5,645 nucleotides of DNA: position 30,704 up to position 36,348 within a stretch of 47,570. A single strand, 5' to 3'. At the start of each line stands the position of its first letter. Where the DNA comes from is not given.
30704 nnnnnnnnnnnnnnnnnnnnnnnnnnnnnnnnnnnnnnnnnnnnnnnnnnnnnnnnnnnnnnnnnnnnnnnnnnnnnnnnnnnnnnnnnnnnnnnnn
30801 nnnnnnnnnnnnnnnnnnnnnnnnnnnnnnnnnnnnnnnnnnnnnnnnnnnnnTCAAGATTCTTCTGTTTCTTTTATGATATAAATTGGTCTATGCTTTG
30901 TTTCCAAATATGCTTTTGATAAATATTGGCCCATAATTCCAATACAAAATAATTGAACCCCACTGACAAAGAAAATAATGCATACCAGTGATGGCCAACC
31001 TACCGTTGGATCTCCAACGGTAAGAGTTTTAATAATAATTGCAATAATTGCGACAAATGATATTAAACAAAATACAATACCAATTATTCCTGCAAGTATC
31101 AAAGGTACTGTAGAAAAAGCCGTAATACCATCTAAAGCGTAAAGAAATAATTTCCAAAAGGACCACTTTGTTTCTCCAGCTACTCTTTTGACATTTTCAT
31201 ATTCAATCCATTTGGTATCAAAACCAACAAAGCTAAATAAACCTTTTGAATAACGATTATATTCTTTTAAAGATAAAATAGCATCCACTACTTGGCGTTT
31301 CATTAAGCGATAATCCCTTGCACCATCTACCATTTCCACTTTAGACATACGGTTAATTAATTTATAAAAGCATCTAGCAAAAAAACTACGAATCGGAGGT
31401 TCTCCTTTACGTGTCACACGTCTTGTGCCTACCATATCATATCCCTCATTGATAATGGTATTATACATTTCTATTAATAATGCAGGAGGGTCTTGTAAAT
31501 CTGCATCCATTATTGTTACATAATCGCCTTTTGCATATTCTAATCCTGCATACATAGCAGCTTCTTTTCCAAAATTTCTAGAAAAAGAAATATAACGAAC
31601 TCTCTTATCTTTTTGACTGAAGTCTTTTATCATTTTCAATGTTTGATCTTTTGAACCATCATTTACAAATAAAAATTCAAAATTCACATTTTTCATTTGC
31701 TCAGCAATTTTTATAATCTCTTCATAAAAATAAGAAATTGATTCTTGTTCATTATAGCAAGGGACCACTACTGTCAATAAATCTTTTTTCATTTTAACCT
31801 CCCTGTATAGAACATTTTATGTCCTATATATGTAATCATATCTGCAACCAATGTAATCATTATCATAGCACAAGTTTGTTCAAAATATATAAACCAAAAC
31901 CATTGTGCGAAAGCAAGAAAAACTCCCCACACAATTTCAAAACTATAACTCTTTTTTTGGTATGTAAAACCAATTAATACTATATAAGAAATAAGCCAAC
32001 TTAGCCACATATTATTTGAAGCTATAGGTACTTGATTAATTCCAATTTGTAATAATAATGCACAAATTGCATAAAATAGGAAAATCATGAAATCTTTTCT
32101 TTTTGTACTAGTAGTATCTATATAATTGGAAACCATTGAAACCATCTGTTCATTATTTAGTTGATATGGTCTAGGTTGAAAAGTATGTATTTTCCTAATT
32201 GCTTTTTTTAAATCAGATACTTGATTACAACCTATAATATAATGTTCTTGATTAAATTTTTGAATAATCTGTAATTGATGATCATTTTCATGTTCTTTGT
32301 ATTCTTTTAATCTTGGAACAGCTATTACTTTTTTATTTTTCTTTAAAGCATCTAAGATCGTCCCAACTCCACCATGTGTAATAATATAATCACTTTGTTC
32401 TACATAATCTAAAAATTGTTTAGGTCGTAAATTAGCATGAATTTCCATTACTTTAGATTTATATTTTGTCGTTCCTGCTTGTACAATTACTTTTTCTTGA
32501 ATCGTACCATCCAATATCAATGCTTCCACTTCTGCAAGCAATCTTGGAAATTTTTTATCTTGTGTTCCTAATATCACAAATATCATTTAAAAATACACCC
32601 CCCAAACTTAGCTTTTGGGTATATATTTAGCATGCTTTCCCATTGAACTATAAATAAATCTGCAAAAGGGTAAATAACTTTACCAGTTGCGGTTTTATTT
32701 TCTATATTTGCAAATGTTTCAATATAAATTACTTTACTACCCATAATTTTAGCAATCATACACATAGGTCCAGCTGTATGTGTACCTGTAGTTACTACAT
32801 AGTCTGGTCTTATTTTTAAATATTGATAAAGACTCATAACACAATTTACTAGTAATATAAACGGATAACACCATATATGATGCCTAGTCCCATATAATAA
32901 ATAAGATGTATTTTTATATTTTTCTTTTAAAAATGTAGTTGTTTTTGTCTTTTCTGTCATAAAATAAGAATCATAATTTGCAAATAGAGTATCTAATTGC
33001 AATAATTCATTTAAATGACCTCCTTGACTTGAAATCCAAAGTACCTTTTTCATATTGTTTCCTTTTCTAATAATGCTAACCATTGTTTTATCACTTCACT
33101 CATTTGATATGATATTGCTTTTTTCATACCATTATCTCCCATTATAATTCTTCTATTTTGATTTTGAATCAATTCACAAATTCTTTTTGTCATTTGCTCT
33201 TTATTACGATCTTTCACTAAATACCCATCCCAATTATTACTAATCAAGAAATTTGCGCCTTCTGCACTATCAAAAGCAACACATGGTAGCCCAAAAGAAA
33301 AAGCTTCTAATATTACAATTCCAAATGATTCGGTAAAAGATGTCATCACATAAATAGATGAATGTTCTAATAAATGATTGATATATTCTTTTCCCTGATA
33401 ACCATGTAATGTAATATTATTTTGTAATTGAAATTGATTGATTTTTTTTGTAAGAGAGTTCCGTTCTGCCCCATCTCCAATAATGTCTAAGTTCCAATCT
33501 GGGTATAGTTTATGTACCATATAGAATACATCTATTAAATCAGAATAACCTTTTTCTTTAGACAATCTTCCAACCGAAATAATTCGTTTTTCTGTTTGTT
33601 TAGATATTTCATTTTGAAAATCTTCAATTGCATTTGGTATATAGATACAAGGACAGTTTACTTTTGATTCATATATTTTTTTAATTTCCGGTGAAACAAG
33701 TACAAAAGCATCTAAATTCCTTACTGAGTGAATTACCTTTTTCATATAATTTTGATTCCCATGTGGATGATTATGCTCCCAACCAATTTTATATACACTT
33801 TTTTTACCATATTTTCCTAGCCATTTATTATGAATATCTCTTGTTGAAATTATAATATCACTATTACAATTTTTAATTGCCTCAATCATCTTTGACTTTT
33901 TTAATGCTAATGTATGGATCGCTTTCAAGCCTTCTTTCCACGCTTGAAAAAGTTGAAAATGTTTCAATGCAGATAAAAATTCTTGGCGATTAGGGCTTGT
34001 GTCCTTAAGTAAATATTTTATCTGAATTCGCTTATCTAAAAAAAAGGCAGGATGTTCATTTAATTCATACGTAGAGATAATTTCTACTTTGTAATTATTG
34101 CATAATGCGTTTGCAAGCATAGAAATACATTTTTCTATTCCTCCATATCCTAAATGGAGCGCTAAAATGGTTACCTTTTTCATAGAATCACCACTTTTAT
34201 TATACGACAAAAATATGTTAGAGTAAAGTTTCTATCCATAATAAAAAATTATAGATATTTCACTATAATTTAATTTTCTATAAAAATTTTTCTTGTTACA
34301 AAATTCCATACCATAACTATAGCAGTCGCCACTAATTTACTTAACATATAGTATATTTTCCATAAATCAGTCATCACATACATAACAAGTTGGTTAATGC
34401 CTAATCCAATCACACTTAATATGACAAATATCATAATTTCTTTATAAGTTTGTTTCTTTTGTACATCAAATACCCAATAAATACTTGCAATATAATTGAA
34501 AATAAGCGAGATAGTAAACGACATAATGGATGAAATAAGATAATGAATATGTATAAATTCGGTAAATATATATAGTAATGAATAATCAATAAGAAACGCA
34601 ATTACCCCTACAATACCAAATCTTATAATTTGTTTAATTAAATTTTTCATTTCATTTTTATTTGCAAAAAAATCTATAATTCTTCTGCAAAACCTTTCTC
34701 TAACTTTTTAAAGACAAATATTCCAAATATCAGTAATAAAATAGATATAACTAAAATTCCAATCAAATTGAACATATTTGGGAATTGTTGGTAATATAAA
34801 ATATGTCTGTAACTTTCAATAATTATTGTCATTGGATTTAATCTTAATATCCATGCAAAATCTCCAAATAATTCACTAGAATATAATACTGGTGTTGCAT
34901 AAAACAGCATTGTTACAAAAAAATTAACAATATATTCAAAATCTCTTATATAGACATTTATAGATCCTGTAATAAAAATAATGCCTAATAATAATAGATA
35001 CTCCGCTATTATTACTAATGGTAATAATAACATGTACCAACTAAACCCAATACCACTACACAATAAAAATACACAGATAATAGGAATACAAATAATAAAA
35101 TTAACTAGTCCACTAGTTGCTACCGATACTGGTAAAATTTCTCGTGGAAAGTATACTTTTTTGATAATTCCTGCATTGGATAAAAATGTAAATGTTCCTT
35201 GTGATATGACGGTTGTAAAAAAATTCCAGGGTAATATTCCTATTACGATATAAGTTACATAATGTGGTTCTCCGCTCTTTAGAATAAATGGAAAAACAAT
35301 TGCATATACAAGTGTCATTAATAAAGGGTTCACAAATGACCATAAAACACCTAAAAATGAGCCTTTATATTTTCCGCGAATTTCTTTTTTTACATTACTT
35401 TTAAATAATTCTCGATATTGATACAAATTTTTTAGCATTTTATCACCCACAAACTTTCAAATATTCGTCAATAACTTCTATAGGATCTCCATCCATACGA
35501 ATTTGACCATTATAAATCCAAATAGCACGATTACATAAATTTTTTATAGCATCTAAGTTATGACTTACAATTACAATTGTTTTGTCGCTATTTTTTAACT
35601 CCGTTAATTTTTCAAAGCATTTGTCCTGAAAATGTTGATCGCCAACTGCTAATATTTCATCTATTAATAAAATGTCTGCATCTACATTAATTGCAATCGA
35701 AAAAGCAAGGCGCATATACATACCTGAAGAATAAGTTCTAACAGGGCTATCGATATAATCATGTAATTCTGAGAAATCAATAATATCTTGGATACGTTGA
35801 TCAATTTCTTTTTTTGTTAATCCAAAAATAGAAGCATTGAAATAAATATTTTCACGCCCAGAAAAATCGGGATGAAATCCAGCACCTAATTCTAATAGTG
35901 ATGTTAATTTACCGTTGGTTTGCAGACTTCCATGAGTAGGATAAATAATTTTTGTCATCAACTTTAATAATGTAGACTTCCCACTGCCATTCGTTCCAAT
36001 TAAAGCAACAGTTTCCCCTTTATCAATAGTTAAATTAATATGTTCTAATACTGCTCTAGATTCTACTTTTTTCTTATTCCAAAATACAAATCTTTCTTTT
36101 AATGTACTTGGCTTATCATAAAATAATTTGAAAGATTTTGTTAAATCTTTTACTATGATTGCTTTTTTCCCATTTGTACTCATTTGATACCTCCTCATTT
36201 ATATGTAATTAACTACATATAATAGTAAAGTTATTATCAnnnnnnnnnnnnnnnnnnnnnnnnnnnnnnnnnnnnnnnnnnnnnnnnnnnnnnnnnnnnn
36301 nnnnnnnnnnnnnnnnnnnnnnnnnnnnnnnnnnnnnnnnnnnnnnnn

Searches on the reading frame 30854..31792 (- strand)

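Call 8: search_protein_families(library=pfam, proteins=[window:30854-31792:-], max_evalue=0.01)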
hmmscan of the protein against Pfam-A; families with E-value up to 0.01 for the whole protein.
window:30854-31792:- (312 aa): 4 families
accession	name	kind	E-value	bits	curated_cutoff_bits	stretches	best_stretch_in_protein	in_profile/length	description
PF00535.33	Glycos_transf_2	-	6.4e-36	124.3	23.3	1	7-172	1-167/168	Glycosyl transferase family 2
PF10111.15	Glyco_tranf_2_2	-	4.3e-12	46.5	27.3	1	7-98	1-91/276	Glycosyltransferase like family 2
PF13641.12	Glyco_tranf_2_3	-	9.8e-12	45.8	27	1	6-131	3-129/230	Glycosyltransferase like family 2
PF13506.12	Glyco_transf_21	-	0.0069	16.3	21.7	0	76-150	18-92/174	Glycosyl transferase family 21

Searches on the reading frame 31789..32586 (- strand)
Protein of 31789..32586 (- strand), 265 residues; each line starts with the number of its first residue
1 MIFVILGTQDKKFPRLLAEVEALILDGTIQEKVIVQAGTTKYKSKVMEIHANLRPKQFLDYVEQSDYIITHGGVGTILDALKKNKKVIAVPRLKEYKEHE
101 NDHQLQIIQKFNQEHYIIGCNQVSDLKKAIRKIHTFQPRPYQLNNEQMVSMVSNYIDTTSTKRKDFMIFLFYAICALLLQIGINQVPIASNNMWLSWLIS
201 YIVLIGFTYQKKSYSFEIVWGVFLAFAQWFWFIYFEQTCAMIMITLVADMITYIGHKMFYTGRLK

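Call 8: search_protein_families(library=pfam, proteins=[window:31789-32586:-], max_evalue=0.01)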
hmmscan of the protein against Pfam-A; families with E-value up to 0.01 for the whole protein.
window:31789-32586:- (265 aa): 1 family
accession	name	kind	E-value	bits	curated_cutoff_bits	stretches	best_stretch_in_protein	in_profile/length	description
PF04101.22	Glyco_tran_28_C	-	6.8e-15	55.9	22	1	1-148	1-155/166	Glycosyltransferase family 28 C-terminal domain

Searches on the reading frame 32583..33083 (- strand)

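Call 8: search_protein_families(library=pfam, proteins=[window:32583-33083:-], max_evalue=0.01)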
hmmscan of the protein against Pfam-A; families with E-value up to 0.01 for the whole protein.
window:32583-33083:- (166 aa): 1 family
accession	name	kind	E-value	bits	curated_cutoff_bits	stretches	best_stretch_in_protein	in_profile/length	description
PF08660.17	Alg14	-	8.3e-16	58.9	27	1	76-164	77-171/171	Oligosaccharide biosynthesis protein Alg14 like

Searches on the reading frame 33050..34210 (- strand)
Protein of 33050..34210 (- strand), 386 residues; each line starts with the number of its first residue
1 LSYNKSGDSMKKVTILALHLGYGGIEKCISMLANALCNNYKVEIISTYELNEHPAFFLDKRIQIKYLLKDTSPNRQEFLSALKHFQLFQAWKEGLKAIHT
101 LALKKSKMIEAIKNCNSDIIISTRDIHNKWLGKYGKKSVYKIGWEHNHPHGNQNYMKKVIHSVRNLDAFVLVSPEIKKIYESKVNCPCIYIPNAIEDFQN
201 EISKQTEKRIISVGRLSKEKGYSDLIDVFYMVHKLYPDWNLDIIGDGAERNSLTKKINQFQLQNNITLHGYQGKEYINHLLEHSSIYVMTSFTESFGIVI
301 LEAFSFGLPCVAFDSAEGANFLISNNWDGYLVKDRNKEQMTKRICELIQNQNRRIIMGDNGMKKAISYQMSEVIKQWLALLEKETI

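Call 8: search_protein_families(library=pfam, proteins=[window:33050-34210:-], max_evalue=0.01)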
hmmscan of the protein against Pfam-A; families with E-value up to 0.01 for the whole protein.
window:33050-34210:- (386 aa): 3 families
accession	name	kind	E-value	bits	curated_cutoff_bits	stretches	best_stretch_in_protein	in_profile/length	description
PF00534.26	Glycos_transf_1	-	6.2e-40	137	26.4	1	196-363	4-171/172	Glycosyl transferases group 1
PF13692.12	Glyco_trans_1_4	-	3.2e-29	102.4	27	1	208-350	2-142/142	Glycosyl transferases group 1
PF20706.3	GT4-conflict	-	2.6e-09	37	26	1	197-316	187-314/385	Family 4 Glycosyltransferase in conflict systems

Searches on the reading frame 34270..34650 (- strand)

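Call 8: search_protein_families(library=pfam, proteins=[window:34270-34650:-], max_evalue=0.01)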
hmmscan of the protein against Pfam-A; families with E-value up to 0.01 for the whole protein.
window:34270-34650:- (126 aa): 1 family
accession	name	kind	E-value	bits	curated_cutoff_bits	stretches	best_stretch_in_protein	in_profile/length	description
PF04138.20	GtrA_DPMS_TM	-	2.2e-27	96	26.1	1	10-124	1-116/117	GtrA/DPMS, transmembrane domain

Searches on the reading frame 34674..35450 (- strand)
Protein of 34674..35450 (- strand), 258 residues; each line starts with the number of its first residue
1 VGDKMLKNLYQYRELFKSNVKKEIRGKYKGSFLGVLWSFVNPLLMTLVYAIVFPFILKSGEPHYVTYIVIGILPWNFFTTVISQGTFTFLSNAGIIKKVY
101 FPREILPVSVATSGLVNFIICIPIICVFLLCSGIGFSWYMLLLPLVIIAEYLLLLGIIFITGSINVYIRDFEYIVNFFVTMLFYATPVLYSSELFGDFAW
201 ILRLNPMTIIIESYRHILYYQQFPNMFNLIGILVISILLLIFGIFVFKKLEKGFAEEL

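Call 8: search_protein_families(library=pfam, proteins=[window:34674-35450:-], max_evalue=0.01)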
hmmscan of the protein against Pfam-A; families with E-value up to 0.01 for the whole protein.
window:34674-35450:- (258 aa): 1 family
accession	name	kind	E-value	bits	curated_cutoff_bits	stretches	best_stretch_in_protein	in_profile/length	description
PF01061.29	ABC2_membrane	-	6.3e-18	65.5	26.9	1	15-219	2-211/211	ABC-2 type transporter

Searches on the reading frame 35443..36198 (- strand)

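Call 55: search_protein_families(library=pfam, proteins=[window:35443-36198:-], max_evalue=0.001)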
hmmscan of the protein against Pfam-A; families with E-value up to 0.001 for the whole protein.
window:35443-36198:- (251 aa): 4 families
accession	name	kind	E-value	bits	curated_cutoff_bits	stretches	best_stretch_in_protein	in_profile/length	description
PF00005.33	ABC_tran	-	5.1e-21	76.1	25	1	51-182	1-135/137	ABC transporter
PF13555.12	AAA_29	-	5.6e-06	26.5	27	1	56-95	17-55/61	P-loop containing region of AAA domain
PF02463.25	SMC_N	-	0.00043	20.2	40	0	58-79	22-42/220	RecF/RecN/SMC N terminal domain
PF13401.12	AAA_22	-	0.00048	20.9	27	0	64-210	8-118/130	AAA domain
